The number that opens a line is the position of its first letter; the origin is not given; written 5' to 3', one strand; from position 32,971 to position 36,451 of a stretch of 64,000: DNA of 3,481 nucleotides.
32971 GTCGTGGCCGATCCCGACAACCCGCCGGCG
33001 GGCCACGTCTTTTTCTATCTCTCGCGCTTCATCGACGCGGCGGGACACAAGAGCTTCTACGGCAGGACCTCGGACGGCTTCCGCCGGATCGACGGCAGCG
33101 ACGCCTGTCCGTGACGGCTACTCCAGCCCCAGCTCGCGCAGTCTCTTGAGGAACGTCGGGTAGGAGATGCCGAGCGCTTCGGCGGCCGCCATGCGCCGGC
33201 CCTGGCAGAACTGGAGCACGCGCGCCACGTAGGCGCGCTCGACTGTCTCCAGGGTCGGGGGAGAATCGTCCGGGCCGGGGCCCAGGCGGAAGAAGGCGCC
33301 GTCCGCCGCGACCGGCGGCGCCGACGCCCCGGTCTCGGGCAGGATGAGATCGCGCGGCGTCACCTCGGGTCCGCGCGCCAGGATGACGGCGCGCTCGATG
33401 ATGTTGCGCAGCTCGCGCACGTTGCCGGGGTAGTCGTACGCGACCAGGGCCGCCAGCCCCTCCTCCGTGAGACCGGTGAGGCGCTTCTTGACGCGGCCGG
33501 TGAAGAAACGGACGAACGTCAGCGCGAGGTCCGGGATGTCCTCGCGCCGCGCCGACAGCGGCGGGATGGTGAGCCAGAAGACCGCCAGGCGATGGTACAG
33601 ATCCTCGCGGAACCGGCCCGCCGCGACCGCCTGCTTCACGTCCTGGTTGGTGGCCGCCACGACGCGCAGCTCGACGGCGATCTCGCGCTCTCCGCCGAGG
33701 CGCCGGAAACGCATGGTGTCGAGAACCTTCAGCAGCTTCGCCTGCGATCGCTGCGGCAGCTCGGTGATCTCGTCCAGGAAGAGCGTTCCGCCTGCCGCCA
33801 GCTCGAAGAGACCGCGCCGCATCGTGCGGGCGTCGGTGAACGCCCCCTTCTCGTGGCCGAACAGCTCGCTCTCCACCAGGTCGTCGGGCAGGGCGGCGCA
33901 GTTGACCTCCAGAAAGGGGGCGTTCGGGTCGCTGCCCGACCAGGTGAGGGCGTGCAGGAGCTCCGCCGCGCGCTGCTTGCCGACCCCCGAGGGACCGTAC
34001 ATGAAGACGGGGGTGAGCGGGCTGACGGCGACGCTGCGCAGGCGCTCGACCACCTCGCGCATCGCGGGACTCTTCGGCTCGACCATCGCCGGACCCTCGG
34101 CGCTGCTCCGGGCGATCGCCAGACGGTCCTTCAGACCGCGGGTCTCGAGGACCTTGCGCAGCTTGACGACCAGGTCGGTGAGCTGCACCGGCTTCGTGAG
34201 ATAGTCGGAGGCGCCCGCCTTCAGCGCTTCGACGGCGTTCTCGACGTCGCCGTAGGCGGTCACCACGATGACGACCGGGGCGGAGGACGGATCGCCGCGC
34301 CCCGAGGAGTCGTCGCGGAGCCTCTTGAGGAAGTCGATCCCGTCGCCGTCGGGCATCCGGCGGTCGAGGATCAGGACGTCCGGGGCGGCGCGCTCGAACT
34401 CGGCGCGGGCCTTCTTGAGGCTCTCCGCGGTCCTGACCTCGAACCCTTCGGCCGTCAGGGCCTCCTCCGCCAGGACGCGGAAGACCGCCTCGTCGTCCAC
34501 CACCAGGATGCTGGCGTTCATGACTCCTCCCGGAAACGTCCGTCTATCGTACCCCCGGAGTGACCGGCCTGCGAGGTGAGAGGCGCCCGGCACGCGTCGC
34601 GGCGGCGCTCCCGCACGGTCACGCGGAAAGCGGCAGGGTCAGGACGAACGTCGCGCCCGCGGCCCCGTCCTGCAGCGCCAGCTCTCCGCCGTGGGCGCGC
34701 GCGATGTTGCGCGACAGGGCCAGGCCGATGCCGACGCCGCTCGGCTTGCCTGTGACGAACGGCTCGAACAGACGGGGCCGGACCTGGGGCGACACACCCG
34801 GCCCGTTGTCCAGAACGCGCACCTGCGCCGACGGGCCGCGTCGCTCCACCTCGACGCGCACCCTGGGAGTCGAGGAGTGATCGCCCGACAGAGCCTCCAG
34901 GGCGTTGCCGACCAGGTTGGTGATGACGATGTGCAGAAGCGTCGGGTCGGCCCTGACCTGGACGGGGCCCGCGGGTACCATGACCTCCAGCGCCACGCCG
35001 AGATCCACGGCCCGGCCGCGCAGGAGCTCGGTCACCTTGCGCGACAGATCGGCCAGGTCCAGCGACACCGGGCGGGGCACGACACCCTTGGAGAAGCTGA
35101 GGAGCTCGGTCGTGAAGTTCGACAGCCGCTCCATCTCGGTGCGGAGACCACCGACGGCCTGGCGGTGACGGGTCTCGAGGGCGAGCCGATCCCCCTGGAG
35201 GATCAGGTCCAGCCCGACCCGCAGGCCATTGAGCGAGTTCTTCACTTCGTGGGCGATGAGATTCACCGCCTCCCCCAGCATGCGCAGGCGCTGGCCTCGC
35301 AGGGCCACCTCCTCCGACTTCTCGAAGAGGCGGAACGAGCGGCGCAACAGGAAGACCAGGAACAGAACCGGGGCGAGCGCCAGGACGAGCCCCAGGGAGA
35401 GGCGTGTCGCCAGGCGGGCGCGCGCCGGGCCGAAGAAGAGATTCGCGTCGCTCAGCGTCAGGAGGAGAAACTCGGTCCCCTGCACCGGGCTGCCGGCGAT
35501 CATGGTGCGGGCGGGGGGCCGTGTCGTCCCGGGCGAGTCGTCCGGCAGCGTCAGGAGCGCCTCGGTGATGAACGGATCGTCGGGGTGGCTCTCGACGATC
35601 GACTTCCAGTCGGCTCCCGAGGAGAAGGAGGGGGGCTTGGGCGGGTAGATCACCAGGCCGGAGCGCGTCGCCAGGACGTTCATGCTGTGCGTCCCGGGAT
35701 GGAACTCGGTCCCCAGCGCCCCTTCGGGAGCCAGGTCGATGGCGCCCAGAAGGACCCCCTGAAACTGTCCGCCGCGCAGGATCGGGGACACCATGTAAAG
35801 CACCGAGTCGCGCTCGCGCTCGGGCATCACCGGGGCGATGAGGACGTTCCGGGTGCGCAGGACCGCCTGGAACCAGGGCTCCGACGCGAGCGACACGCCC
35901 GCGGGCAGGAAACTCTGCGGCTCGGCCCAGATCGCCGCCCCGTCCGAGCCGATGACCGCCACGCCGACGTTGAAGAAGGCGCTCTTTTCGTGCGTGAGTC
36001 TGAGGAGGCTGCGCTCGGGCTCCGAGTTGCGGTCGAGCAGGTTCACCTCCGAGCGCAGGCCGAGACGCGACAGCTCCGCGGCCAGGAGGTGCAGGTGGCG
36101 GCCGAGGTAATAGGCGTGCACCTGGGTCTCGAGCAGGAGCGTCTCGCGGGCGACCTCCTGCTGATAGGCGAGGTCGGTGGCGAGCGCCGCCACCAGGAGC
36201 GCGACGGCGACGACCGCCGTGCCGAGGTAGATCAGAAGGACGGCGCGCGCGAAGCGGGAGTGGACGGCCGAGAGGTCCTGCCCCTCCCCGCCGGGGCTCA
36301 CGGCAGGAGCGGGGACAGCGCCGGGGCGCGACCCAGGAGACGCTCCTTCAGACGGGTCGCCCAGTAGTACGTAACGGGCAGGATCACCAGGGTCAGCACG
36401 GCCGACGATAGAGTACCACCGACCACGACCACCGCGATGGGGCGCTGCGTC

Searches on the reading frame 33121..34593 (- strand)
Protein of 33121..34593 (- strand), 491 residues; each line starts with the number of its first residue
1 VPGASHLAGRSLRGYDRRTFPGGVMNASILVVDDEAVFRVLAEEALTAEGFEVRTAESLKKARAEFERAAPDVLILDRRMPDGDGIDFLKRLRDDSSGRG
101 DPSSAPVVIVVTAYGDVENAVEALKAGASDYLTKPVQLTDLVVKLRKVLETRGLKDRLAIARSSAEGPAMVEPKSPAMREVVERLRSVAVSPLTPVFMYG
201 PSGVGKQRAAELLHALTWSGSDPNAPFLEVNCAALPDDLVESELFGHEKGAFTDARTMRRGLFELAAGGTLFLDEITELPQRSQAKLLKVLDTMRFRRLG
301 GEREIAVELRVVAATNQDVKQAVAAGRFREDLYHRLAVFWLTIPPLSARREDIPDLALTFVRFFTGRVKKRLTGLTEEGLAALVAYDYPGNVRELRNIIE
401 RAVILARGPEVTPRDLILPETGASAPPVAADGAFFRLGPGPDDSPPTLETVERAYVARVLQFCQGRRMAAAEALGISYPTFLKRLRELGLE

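Call 49: search_protein_families(library=pfam, proteins=[window:33121-34593:-], max_evalue=0.000001)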
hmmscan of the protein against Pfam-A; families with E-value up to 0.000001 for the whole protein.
window:33121-34593:- (491 aa): 5 families
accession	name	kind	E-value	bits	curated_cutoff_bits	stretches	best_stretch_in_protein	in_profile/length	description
PF00158.32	Sigma54_activat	-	3.6e-58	196.4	20.2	1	174-340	4-166/168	Sigma-54 interaction domain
PF00072.30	Response_reg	-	1.1e-27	96.9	30.2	1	29-145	1-110/111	Response regulator receiver domain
PF25601.1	AAA_lid_14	-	8.6e-21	74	27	1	348-416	2-70/87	AAA+ ATPase lid domain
PF14532.12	Sigma54_activ_2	-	1.6e-18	67.7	25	1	174-346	3-138/138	Sigma-54 interaction domain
PF07728.20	AAA_5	-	4.9e-11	43.2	22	1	195-317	1-123/139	AAA domain (dynein-related subfamily)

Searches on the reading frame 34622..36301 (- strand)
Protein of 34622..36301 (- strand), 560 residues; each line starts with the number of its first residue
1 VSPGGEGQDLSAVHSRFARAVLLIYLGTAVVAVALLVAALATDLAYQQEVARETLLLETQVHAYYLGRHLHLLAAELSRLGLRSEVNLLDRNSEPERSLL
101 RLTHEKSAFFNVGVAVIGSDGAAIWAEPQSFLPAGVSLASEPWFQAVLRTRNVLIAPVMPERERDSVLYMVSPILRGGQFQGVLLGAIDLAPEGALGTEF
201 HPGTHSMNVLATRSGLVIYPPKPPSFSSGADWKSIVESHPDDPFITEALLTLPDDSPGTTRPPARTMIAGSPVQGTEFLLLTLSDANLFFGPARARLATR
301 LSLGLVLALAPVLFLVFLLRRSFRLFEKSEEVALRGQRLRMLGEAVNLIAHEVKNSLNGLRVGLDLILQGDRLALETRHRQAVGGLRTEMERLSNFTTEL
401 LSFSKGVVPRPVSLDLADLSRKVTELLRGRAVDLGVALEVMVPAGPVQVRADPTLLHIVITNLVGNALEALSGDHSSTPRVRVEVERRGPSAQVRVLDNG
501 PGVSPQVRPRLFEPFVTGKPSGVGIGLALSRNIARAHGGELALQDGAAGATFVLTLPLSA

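Call 49: search_protein_families(library=pfam, proteins=[window:34622-36301:-], max_evalue=0.000001)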
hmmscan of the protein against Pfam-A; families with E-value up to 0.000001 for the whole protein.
window:34622-36301:- (560 aa): 1 family
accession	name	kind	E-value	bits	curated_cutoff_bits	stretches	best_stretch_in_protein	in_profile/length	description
PF02518.31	HATPase_c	-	1.5e-21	77.3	26.4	1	452-559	2-110/111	Histidine kinase-, DNA gyrase B-, and HSP90-like ATPase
